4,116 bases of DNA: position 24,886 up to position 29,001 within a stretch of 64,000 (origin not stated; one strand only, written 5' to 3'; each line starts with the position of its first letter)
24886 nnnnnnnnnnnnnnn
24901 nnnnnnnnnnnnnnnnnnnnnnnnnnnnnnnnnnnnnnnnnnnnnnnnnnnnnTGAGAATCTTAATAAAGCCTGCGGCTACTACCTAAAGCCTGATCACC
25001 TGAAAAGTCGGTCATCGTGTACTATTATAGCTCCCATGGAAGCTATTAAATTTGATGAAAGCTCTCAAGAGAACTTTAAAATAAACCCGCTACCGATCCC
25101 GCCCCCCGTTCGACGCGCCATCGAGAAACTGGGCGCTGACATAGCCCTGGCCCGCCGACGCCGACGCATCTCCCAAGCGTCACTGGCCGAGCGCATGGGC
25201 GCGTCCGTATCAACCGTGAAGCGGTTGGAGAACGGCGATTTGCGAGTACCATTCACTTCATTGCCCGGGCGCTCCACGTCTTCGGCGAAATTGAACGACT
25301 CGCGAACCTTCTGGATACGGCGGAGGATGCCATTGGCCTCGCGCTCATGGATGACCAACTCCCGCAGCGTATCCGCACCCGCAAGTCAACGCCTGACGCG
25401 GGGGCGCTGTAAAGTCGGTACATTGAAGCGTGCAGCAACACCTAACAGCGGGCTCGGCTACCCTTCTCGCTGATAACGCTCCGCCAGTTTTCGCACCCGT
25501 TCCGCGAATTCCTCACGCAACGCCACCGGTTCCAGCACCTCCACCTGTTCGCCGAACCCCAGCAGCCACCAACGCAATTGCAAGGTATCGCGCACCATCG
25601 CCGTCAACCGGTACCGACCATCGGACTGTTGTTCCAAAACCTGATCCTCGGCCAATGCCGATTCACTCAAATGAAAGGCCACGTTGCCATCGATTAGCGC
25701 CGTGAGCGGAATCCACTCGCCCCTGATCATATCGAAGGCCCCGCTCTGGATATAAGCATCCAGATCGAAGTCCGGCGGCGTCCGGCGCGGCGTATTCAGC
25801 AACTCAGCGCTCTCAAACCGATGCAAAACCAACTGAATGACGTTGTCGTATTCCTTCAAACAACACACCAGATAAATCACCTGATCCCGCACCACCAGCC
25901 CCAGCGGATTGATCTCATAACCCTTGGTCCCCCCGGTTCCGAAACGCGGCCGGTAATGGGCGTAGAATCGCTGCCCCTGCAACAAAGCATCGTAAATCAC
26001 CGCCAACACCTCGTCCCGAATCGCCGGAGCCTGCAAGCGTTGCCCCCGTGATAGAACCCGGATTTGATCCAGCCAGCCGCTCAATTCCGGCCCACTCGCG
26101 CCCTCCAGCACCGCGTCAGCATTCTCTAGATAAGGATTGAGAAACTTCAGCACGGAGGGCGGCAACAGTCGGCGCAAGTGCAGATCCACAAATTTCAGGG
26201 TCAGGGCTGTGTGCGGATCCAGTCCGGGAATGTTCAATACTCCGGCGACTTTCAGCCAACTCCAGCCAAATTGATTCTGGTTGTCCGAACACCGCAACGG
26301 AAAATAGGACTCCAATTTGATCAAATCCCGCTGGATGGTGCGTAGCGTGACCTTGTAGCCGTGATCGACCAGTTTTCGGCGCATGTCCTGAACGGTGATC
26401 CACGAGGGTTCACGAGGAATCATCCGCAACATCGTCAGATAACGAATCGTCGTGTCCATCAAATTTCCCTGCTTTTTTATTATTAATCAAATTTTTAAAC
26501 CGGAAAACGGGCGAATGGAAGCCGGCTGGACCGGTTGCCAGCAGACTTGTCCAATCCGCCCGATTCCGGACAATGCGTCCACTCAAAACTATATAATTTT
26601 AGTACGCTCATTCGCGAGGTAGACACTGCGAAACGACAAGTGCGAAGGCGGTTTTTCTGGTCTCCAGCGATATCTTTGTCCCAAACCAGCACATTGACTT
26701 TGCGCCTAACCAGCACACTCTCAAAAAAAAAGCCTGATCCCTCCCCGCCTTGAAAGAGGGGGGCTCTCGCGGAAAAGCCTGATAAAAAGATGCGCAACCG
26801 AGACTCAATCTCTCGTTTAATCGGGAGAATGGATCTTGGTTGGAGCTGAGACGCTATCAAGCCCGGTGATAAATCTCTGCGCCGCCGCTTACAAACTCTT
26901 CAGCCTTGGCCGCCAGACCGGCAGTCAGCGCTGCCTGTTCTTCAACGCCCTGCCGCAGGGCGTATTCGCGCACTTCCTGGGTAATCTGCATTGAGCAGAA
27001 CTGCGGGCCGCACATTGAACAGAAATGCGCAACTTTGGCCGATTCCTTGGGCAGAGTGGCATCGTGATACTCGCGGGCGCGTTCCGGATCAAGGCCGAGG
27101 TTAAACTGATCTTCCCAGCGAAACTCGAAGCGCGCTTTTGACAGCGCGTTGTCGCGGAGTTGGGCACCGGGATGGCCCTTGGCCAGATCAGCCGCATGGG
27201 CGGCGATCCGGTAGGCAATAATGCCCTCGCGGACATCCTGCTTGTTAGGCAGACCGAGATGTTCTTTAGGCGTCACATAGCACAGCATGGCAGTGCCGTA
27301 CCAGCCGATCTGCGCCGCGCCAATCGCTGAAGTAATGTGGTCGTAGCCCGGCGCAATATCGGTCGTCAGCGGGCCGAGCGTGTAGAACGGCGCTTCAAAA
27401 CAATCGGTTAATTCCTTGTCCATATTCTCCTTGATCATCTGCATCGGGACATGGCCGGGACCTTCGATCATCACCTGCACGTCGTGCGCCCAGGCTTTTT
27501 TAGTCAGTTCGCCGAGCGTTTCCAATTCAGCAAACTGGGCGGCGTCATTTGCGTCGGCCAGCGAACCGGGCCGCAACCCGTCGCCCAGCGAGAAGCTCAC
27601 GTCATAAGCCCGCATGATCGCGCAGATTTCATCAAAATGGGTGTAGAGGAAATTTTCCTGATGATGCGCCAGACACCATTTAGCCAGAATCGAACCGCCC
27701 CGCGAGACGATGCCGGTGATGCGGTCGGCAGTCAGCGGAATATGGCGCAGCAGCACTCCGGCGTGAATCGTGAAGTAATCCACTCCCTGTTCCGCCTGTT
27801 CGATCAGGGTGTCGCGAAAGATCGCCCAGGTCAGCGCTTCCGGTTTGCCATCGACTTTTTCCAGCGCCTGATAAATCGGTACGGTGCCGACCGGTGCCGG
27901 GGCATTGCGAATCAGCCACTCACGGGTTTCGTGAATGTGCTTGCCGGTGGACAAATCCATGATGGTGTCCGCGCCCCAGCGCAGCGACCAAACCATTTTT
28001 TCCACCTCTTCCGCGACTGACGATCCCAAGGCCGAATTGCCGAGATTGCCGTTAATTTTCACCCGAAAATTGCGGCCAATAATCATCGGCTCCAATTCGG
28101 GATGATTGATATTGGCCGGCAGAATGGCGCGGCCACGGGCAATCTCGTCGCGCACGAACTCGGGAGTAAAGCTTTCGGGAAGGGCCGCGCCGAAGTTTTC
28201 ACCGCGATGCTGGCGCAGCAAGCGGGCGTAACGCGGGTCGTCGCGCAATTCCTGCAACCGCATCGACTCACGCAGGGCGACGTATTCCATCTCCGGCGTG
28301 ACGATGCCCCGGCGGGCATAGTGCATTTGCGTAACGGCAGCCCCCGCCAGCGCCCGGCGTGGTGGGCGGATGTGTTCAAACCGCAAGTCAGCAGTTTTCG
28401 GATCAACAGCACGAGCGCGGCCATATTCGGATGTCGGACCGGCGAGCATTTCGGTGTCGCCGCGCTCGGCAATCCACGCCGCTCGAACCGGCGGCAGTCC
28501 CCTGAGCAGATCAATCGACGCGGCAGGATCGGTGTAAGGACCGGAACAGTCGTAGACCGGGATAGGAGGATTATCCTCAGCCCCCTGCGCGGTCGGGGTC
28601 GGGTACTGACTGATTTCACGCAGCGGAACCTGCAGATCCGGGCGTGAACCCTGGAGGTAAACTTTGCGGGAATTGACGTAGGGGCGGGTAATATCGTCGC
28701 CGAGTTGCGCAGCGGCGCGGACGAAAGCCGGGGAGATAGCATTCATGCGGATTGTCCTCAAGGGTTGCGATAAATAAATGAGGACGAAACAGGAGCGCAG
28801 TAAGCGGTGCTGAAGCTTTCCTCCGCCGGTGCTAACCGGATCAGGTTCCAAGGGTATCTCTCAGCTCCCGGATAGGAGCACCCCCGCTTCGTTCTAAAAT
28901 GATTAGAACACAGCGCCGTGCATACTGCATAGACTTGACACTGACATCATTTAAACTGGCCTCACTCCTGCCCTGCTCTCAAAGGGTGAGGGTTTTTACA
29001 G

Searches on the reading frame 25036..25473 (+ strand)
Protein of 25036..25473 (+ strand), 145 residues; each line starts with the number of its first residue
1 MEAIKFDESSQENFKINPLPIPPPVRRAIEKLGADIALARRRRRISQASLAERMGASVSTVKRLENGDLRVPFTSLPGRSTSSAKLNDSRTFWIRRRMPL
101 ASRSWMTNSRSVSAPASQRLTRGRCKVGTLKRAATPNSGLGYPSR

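Call 11: search_protein_families(library=pfam, proteins=[window:25036-25473:+], max_evalue=0.001)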
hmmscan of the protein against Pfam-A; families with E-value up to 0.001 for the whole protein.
window:25036-25473:+ (145 aa): 4 families
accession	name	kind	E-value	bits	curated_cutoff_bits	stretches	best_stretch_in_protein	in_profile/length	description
PF13560.12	HTH_31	-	6e-07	30.1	27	1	32-72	2-43/64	Helix-turn-helix domain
PF01381.28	HTH_3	-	2.3e-05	24.8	23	1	37-68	2-33/55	Helix-turn-helix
PF13443.12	HTH_26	-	7.9e-05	23.3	22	1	42-76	8-43/63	Cro/C1-type HTH DNA-binding domain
PF13412.12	HTH_24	-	0.00085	19.3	21.9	0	43-63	16-36/48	Winged helix-turn-helix DNA-binding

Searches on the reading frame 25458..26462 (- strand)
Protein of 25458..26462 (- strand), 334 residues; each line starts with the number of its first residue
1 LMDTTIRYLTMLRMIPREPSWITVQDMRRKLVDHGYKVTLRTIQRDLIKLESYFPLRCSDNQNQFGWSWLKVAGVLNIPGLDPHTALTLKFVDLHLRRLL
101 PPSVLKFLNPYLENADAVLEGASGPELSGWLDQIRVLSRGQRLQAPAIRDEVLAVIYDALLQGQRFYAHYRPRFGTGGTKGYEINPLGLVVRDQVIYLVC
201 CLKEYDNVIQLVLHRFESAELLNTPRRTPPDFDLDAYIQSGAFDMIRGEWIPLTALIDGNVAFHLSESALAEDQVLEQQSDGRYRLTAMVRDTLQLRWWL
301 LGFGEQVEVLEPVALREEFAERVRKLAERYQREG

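Call 11: search_protein_families(library=pfam, proteins=[window:25458-26462:-], max_evalue=0.001)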
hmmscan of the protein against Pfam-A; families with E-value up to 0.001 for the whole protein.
window:25458-26462:- (334 aa): 2 families
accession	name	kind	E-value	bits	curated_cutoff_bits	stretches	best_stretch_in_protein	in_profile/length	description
PF25583.1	WCX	-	1.3e-17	64.3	23.9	1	253-327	5-76/76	WCX domain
PF13280.12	WYL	-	1.2e-10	41.7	21.8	1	151-220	1-69/70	WYL domain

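Call 17: search_protein_families(library=padloc, proteins=[window:25458-26462:-], max_evalue=0.01)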
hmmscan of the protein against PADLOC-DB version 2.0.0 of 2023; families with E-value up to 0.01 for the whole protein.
window:25458-26462:- (334 aa): 7 families
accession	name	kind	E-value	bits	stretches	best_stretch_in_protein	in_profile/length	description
PDLC01652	WYL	-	2.6e-28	97.3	1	148-327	15-162/162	"CAS-I,CAS-II,CAS-III,CAS-IV,CAS-V,CAS-VI; associated_signaling"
PDLC01766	Cas3c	-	1.9e-14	50.8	1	190-331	175-317/1009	-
PDLC01457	WYL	-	3.6e-14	50.9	1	7-313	5-227/229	"CAS-I,CAS-II,CAS-III,CAS-IV,CAS-V,CAS-VI; associated_signaling"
PDLC01484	WYL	-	0.00024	18.4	1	275-331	381-437/437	"CAS-I,CAS-II,CAS-III,CAS-IV,CAS-V,CAS-VI; associated_signaling"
PDLC01510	WYL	-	0.00024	18.4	1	275-331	381-437/437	"CAS-I,CAS-II,CAS-III,CAS-IV,CAS-V,CAS-VI; associated_signaling"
PDLC01046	WYL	-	0.00038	17.7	1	277-331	379-434/435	HTH-WYL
PDLC01036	WYL/Csx1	-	0.0084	13.9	0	293-330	245-279/279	CARF+WYL C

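Call 18: search_protein_families(library=ncbifam, proteins=[window:25458-26462:-], max_evalue=0.001)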
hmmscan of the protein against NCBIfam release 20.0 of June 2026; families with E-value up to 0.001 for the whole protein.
window:25458-26462:- (334 aa): 0 families

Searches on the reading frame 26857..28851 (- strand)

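Call 11: search_protein_families(library=pfam, proteins=[window:26857-28851:-], max_evalue=0.001)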
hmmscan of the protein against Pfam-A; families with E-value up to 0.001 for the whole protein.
window:26857-28851:- (664 aa): 2 families
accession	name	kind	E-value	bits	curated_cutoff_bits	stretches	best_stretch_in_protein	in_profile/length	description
PF01964.24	ThiC_Rad_SAM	-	1.8e-183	610.5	25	1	174-625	1-419/420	Radical SAM ThiC family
PF13667.11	ThiC-associated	-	1.9e-31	108.2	27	1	57-134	1-81/81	ThiC-associated domain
